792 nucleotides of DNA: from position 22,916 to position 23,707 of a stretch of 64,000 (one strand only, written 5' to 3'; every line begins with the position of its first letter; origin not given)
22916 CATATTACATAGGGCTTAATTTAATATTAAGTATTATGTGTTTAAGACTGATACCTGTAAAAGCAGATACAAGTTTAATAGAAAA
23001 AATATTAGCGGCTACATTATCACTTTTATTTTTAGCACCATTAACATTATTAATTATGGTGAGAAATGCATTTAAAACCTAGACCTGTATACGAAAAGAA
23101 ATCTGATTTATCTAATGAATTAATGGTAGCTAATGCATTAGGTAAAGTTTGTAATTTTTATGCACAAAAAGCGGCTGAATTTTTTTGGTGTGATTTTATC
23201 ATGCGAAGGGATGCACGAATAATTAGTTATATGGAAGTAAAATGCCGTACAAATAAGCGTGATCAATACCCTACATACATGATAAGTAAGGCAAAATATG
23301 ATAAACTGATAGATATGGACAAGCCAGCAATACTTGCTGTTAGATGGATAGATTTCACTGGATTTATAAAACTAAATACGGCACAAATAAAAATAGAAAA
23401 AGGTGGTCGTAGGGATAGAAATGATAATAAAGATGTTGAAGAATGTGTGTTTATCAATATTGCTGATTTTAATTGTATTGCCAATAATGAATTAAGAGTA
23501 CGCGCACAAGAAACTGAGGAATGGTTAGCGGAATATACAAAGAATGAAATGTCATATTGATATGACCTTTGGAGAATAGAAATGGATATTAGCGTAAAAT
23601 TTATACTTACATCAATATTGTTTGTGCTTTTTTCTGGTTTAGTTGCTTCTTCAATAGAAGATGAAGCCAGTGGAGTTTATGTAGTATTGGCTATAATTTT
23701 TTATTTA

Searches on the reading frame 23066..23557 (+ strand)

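Call 75: search_protein_families(library=pfam, proteins=[window:23066-23557:+], max_evalue=0.001)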
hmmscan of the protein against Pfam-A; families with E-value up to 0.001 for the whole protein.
window:23066-23557:+ (164 aa): 1 family
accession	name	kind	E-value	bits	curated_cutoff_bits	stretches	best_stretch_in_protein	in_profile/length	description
PF24579.1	PDDEXK_14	-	6.4e-30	104.6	25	1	6-136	3-138/140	Phage putative PDDEXK endonuclease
